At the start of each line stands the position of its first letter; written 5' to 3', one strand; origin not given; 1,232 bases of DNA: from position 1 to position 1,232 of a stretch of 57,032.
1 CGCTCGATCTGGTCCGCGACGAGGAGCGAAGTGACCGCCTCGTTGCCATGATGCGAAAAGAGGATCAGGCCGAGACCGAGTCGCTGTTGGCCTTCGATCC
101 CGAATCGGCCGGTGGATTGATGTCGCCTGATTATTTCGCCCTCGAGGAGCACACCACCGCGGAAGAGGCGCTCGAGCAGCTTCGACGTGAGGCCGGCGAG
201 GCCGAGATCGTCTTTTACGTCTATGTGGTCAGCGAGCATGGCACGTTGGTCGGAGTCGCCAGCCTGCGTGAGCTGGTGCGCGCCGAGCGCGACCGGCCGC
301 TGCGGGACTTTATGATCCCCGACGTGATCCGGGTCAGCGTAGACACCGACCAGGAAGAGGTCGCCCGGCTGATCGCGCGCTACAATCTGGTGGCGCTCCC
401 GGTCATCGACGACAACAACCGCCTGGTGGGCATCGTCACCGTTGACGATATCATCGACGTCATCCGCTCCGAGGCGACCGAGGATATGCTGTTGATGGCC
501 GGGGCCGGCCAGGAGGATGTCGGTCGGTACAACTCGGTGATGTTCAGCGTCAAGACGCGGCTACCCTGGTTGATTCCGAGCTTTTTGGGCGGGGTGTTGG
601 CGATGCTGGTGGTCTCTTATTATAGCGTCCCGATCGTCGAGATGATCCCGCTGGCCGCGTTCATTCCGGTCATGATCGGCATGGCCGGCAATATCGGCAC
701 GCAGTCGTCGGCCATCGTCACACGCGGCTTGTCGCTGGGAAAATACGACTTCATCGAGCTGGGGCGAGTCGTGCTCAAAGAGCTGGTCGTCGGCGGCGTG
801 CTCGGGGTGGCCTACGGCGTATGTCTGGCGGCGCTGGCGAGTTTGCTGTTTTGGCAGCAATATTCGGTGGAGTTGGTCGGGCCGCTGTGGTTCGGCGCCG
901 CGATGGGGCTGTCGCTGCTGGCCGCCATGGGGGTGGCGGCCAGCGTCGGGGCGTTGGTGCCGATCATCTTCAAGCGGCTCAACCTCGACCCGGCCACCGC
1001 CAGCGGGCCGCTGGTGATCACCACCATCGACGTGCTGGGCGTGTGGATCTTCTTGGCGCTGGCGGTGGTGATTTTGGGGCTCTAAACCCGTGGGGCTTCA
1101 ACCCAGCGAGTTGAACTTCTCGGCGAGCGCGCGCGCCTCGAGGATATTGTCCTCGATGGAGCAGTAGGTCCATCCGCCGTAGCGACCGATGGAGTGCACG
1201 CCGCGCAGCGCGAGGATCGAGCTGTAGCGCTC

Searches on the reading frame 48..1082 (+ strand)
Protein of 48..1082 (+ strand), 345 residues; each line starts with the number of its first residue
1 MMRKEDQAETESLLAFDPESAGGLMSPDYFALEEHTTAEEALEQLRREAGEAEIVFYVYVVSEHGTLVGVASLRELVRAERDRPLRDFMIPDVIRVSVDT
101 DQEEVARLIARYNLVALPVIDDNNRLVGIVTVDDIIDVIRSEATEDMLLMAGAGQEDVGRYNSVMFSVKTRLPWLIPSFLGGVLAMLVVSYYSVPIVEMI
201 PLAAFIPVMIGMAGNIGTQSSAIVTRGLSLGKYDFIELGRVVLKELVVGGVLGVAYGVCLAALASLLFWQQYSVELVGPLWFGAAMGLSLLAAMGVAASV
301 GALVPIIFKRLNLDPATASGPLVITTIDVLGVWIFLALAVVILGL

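Call 62: search_protein_families(library=padloc, alignment_id=A5, max_evalue=0.00001)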
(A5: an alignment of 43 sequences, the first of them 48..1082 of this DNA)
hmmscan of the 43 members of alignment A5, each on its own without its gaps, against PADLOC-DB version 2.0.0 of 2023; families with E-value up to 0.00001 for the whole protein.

A. member 1, window:48-1082:+ (345 aa): 0 families

B. families by the number of members that match (of 43 scanned): 53 families (the first 25 are shown)
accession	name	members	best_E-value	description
PDLC04140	mad8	4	1.1e-14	mads_8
PDLC04042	PD-T4-6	2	3.9e-77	-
PDLC04061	PD-T4-6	2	7e-77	-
PDLC04053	PD-T4-6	2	1.2e-74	-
PDLC04060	PD-T4-6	2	5.1e-74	-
PDLC04043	PD-T4-6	2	1.2e-66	-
PDLC04052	PD-T4-6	2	1.9e-66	-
PDLC04057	PD-T4-6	2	7.7e-64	-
PDLC04039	PD-T4-6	2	9.9e-63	-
PDLC04040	PD-T4-6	2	1e-61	-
PDLC04054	PD-T4-6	2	1.9e-61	-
PDLC04041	PD-T4-6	2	2.7e-60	-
PDLC04047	PD-T4-6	2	1.8e-59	-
PDLC04048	PD-T4-6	2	3.7e-55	-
PDLC04138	mad6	2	3e-54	mads_6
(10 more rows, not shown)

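Call 63: search_protein_families(library=pfam, alignment_id=A5, max_evalue=0.00001)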
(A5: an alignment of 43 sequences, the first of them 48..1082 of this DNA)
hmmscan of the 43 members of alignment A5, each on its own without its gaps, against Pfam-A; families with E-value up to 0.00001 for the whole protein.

A. member 1, window:48-1082:+ (345 aa): 2 families
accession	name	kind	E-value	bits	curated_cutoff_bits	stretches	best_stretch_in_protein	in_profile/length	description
PF01769.21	MgtE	-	8.8e-29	100.7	27.6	1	206-337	1-124/125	Divalent cation transporter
PF00571.33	CBS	-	1.3e-24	86.7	24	2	86-140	2-56/57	CBS domain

B. families by the number of members that match (of 43 scanned): 79 families (the first 25 are shown)
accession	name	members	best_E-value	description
PF00437.27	T2SSE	2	5.7e-141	Type II/IV secretion system protein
PF00158.32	Sigma54_activat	2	4.9e-74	Sigma-54 interaction domain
PF00069.31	Pkinase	2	1.3e-39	Protein kinase domain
PF00005.33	ABC_tran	2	2e-33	ABC transporter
PF07714.23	PK_Tyr_Ser-Thr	2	1.8e-28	Protein tyrosine and serine/threonine kinase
PF00004.35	AAA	2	2.7e-23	ATPase family associated with various cellular activities (AAA)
PF13304.12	AAA_21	2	9.3e-13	AAA domain, putative AbiEii toxin, Type IV TA system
PF07728.20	AAA_5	2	1.2e-11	AAA domain (dynein-related subfamily)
PF07963.17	N_methyl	2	5.5e-10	Prokaryotic N-terminal methylation motif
PF13191.12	AAA_16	2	1.1e-08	AAA ATPase domain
PF00482.28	T2SSF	1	1.1e-65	Type II secretion system (T2SS), protein F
PF12974.12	Phosphonate-bd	1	4.9e-47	ABC transporter, phosphonate, periplasmic substrate-binding protein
PF03453.22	MoeA_N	1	1.4e-42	MoeA N-terminal region (domain I and II)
PF01370.27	Epimerase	1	8.1e-39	NAD dependent epimerase/dehydratase family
PF00535.33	Glycos_transf_2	1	2.2e-34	Glycosyl transferase family 2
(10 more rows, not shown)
